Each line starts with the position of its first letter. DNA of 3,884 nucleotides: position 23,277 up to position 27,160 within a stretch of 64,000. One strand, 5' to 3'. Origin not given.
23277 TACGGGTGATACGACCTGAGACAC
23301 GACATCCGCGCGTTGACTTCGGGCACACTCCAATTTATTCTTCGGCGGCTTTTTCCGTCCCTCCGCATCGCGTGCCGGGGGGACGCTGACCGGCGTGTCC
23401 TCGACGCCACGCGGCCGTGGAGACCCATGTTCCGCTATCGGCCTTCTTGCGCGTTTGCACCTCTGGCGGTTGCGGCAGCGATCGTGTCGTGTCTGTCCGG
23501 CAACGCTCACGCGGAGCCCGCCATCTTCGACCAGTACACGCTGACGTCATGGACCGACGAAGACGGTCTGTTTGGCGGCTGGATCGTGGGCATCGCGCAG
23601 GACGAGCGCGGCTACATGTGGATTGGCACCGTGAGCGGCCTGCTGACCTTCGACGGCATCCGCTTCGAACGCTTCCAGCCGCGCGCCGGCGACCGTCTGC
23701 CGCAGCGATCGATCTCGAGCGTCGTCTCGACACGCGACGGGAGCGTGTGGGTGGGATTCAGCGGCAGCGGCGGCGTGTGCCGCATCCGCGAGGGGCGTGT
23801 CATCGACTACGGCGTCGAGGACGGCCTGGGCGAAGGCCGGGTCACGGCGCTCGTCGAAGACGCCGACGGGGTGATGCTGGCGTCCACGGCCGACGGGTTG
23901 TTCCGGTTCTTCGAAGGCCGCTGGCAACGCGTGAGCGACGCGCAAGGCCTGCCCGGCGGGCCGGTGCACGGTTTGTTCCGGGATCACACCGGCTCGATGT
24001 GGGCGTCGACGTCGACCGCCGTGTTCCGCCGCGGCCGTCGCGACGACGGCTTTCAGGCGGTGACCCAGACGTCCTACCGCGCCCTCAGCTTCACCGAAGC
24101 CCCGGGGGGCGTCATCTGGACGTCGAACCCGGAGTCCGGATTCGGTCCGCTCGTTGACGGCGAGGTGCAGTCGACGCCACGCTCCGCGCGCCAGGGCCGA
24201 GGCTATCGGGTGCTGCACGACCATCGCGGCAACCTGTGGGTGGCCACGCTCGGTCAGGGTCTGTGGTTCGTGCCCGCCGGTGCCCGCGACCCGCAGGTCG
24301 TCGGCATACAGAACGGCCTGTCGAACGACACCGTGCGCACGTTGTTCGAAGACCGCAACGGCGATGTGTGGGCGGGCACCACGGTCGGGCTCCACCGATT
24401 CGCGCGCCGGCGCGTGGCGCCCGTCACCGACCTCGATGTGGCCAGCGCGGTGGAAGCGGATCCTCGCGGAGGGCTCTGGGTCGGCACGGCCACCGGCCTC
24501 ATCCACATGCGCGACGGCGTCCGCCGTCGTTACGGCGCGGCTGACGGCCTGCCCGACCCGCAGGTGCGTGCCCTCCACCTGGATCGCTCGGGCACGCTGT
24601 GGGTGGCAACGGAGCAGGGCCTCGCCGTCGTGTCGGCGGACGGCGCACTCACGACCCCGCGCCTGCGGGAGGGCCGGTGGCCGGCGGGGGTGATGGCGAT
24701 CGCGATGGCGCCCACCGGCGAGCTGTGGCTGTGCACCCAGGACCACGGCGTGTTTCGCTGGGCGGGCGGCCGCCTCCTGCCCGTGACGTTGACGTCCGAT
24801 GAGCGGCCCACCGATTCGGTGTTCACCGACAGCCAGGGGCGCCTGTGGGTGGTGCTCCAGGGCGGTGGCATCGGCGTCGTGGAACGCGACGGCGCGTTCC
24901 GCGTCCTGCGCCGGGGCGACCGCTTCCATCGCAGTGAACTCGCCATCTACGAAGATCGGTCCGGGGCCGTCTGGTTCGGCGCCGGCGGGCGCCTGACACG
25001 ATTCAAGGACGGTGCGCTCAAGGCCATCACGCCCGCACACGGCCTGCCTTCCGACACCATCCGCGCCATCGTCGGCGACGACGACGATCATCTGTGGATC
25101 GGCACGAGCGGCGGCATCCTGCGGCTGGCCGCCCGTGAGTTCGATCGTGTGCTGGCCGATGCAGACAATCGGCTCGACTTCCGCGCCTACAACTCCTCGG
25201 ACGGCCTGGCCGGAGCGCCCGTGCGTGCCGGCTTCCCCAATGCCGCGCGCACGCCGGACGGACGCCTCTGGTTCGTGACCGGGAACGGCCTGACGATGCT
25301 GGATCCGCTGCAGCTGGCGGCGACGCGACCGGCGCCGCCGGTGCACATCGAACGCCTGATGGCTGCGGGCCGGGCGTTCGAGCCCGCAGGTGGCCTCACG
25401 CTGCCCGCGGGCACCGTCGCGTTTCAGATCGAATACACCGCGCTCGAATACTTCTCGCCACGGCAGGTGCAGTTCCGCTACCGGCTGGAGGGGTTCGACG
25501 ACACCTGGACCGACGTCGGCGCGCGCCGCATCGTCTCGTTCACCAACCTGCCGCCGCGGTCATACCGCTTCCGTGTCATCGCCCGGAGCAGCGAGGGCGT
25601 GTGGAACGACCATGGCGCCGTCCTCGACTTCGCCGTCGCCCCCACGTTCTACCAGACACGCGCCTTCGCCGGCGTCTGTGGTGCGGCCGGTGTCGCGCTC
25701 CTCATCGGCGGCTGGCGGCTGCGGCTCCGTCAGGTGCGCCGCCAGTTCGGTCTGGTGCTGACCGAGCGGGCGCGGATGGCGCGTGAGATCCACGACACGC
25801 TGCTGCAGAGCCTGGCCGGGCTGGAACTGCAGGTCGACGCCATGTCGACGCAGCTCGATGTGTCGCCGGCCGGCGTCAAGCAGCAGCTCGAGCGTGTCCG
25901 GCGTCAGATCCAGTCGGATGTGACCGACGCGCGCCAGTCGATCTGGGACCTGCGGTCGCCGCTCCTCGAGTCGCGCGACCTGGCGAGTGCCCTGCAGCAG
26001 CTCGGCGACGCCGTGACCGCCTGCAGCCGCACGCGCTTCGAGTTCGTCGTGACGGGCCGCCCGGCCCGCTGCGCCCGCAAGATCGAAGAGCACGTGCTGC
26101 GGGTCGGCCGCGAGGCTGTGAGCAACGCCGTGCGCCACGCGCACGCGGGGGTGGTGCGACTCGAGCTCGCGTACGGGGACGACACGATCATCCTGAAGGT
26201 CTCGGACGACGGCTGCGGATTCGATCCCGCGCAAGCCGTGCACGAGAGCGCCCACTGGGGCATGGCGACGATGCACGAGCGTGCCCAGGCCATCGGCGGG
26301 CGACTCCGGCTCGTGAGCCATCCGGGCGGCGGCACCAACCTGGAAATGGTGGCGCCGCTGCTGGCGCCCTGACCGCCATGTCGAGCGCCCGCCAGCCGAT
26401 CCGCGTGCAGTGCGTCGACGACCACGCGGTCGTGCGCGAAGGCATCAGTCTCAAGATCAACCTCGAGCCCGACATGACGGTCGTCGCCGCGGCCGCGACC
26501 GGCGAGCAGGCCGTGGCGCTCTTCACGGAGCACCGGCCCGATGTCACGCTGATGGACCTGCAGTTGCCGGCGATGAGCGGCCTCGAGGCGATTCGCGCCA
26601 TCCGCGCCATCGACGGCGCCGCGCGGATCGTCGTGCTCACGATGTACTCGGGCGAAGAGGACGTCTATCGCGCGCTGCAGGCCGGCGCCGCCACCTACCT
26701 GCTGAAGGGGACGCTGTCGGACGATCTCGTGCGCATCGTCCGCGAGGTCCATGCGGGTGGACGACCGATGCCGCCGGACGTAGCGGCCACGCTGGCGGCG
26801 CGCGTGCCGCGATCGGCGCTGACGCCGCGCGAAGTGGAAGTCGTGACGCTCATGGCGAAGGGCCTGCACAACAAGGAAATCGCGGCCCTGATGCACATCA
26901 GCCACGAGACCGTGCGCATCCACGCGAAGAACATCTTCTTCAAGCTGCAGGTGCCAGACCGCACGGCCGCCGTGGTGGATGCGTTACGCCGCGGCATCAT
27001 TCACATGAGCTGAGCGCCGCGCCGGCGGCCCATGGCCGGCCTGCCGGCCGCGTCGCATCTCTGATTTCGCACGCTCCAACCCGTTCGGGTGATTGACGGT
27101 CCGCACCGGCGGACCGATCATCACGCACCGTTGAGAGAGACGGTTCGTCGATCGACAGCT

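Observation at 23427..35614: Sensor-controlled TonB-receptor locus whose cargo genes are all exported cupin / NHL-propeller / amidohydrolase proteins: a PUL-like system with no recognisable substrate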

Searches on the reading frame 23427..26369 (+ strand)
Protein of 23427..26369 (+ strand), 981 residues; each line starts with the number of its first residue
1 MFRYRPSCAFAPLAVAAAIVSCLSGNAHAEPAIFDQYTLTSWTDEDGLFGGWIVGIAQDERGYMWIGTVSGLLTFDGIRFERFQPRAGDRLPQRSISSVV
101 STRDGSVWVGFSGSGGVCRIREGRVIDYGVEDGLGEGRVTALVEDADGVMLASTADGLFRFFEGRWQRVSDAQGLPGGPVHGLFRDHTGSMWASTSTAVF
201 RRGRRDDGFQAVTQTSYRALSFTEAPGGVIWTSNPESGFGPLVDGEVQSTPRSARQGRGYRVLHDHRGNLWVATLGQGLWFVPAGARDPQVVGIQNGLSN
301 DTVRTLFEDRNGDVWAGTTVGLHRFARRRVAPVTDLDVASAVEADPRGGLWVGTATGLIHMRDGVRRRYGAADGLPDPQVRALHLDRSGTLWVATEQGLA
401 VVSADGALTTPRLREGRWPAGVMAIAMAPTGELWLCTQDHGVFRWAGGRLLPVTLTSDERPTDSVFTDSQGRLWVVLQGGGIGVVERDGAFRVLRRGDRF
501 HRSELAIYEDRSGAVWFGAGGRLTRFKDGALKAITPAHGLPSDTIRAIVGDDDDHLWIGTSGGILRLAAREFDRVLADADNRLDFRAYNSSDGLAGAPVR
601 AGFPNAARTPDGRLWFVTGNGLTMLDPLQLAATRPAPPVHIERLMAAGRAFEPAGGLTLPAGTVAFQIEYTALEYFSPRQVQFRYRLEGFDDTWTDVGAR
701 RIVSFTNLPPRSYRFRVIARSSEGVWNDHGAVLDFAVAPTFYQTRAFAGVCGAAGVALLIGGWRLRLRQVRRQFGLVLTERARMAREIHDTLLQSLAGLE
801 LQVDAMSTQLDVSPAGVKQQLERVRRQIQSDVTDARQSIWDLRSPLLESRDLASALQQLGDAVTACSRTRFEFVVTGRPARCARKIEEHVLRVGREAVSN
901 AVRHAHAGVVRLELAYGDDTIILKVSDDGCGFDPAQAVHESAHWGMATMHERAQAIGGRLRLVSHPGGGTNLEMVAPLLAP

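Call 4: search_protein_families(library=pfam, proteins=[window:23427-26369:+], max_evalue=0.01)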
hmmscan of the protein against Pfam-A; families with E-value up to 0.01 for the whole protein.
window:23427-26369:+ (981 aa): 6 families
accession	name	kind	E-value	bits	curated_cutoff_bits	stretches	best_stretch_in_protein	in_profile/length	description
PF07494.17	Reg_prop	-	4.3e-46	149.4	20.4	4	539-562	1-24/24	Two component regulator propeller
PF07730.19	HisKA_3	-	2.2e-15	57.4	24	1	780-845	1-66/68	Histidine kinase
PF07495.19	Y_Y_Y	-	2.6e-15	56.5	26.6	1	675-737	2-64/65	Y_Y_Y domain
PF02518.31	HATPase_c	-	5.6e-12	46.5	26.4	1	887-978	3-109/111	Histidine kinase-, DNA gyrase B-, and HSP90-like ATPase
PF13581.12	HATPase_c_2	-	2.3e-06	28.1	27.4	1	880-942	22-89/127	Histidine kinase-like ATPase domain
PF24684.1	Vgb_lyase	-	6.4e-06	25.6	50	0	421-519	14-240/290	Virginiamycin B lyase family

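Call 5: search_protein_families(library=ncbifam, proteins=[window:23427-26369:+], max_evalue=0.01)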
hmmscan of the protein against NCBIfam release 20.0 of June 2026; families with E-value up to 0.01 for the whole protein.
window:23427-26369:+ (981 aa): 17 families
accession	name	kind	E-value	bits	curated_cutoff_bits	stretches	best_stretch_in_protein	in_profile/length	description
NF007896.0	PRK10600.1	equivalog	1.8e-29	102.9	578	1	767-973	377-580/598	nitrate/nitrite two-component system sensor histidine kinase NarX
NF008184.0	PRK10935.1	equivalog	2.4e-29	102.4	553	1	771-975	354-556/565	nitrate/nitrite two-component system sensor histidine kinase NarQ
NF052531.1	Strep_LiaS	equivalog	1.3e-26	93.7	450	1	774-979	126-328/328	envelope stress sensor histidine kinase LiaS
NF047786.1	his_kin_MadS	equivalog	8.8e-26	91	500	1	767-974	218-431/434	MadS family sensor histidine kinase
NF052443.1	SensHisKinMctS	equivalog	1.4e-23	83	700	1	779-977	249-447/457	two-component system sensor histidine kinase MctS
NF008649.0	PRK11644.1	equivalog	2.1e-18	66.3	408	1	781-977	304-495/499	signal transduction histidine-protein kinase/phosphatase UhpB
NF052228.1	T9SS_PorZ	equivalog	1.8e-13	49.8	260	0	261-326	484-557/757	type IX secretion system anionic LPS delivery protein PorZ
NF047322.1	HK_morpho_MacS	equivalog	2.3e-13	50.1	300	1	779-976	181-366/367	MacS family sensor histidine kinase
NF040691.1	MtrAB_MtrB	equivalog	4e-05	22.8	450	1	849-939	345-437/507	MtrAB system histidine kinase MtrB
NF051872.1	HisKinPhyk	equivalog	0.00024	19.8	750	1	896-975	456-535/537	sensor histidine kinase PhyK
TIGR01925.2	spIIAB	equivalog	0.00076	19.4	135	1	895-943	43-95/137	anti-sigma F factor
NF007898.0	PRK10604.1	equivalog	0.00086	18.6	478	1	884-937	314-366/433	two-component system sensor histidine kinase RstB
NF011874.0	PRK15347.1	equivalog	0.0015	16.7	852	1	899-978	523-614/921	two component system sensor kinase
NF045728.1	glycosyl_F510_1955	equivalog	0.0017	17.7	175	0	349-442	151-243/246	F510_1955 family glycosylhydrolase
NF003144.0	PRK04069.1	equivalog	0.0049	16.3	145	1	886-940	40-97/161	anti-sigma B factor RsbW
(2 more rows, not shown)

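Call 55: search_solved_structures(query=window:23427-26369:+, max_evalue=0.00001)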
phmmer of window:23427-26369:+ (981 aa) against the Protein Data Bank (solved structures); distinct sequences matched with E-value up to 0.00001: 13.
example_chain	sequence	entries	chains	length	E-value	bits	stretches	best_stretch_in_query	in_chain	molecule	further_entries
4a2l_A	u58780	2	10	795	7.9e-43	150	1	35-744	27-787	TWO-COMPONENT SYSTEM SENSOR HISTIDINE KINASE/RESPONSE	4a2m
3v9f_A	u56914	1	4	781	2.2e-38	135.3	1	463-741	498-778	Two-component system sensor histidine kinase/response regulator, hybrid (One-component sys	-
4gt8_A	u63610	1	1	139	1.5e-15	59.7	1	881-978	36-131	Sensor protein vraS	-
3ott_A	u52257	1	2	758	2.5e-15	59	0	63-199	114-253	Two-component system sensor histidine kinase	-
3va6_A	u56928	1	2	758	2.5e-15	59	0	63-199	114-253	Two-component system sensor histidine kinase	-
3ehf_A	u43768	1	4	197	4.2e-10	41.7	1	775-977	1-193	Sensor kinase (YocF protein)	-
3gig_A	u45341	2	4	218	7.2e-10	40.9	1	777-977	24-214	Sensor histidine kinase desK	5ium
7ssj_A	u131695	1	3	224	7.8e-10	40.8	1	777-977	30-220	Sensor histidine kinase DesK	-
3ehh_A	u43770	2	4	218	6.7e-09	37.7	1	777-977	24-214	Sensor kinase (YocF protein)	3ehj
3gie_A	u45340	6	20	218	9.3e-09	37.2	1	777-977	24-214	Sensor histidine kinase desK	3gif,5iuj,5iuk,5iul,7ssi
3zxq_A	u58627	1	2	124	2.6e-08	35.7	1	885-978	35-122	HYPOXIA SENSOR HISTIDINE KINASE RESPONSE REGULATOR DOST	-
3zxo_A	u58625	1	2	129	3.3e-08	35.4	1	869-978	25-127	REDOX SENSOR HISTIDINE KINASE RESPONSE REGULATOR DEVS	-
8sbm_A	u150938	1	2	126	3.4e-08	35.3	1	883-978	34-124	GAF domain-containing protein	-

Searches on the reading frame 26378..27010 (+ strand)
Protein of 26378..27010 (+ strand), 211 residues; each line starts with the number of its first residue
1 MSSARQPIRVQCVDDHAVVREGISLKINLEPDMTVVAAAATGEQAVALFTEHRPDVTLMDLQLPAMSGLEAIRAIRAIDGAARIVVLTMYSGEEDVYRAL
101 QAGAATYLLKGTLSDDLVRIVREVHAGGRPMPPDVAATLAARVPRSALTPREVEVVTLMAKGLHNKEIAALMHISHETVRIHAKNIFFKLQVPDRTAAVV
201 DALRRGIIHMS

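Call 4: search_protein_families(library=pfam, proteins=[window:26378-27010:+], max_evalue=0.01)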
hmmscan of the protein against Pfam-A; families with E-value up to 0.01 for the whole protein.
window:26378-27010:+ (211 aa): 6 families
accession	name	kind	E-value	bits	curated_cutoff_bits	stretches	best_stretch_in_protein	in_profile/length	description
PF00072.30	Response_reg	-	1.7e-25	89.8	30.2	1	11-121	2-110/111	Response regulator receiver domain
PF00196.25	GerE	-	5.1e-18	64.9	23.5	1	147-200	2-55/57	Bacterial regulatory proteins, luxR family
PF08281.18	Sigma70_r4_2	-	0.00019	21.5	25.7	1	147-182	10-46/54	Sigma-70, region 4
PF04545.22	Sigma70_r4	-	0.00068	19.6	24.1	1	147-190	4-48/50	Sigma-70, region 4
PF13384.12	HTH_23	-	0.003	17.8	24.6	0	154-181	9-36/50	Homeodomain-like domain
PF13518.12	HTH_28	-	0.0047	17.4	25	0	154-180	4-30/52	Helix-turn-helix domain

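Call 5: search_protein_families(library=ncbifam, proteins=[window:26378-27010:+], max_evalue=0.01)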
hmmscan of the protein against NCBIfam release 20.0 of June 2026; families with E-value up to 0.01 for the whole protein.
window:26378-27010:+ (211 aa): 112 families (the best 25 are shown)
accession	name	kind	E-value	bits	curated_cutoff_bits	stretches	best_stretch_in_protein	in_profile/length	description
NF007935.0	PRK10651.1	equivalog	6.1e-43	146.5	250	1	5-202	4-210/216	two-component system response regulator NarL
NF047785.1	respo_reg_MadR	equivalog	7.9e-40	136.4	300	1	8-208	1-209/209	MadR family response regulator transcription factor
NF007708.0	PRK10403.1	equivalog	8.9e-40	136.4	343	1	5-203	4-209/215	nitrate/nitrite response regulator protein NarP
NF052445.1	RespRegMctR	equivalog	4.8e-38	130.6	300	1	7-198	1-194/205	two-component system response regulator MctR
NF007018.1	PRK09483.1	equivalog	1.1e-33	116.7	280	1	8-208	2-209/217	UvrY/SirA/GacA family response regulator transcription factor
NF007685.0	PRK10360.1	equivalog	1.2e-30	106.8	258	1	8-194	2-184/196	response regulator transcription factor UhpA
NF011896.0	PRK15369.1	equivalog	5.9e-30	104.4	242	1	8-199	4-201/211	two component system response regulator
NF001965.0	PRK00742.1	subfamily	1.4e-20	73.8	293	1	6-112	2-109/357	chemotaxis-specific protein-glutamate methyltransferase CheB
NF007403.0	PRK09935.1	equivalog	2.5e-19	69.7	271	1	7-192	3-194/210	fimbria biosynthesis transcriptional regulator FimZ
NF041830.1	RR_TF_ErdR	exception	4.5e-18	65.8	390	1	12-199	6-202/213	response regulator transcription factor ErdR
NF009206.0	PRK12555.1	subfamily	4.8e-18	65.2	342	1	8-112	1-106/340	chemotaxis-specific protein-glutamate methyltransferase CheB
NF008469.0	PRK11361.1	equivalog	5e-18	65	714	1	9-122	6-117/461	acetoacetate metabolism transcriptional regulator AtoC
NF041367.1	CheY_Halo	equivalog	6.6e-18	65.1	200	1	12-122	3-111/114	chemotaxis protein CheY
NF040689.1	MtrAB_MtrA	equivalog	1.9e-16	60.1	300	1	12-122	3-110/219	MtrAB system response regulator MtrA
NF006900.1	PRK09390.1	equivalog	2.4e-16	59.9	255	1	9-200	6-195/203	response regulator FixJ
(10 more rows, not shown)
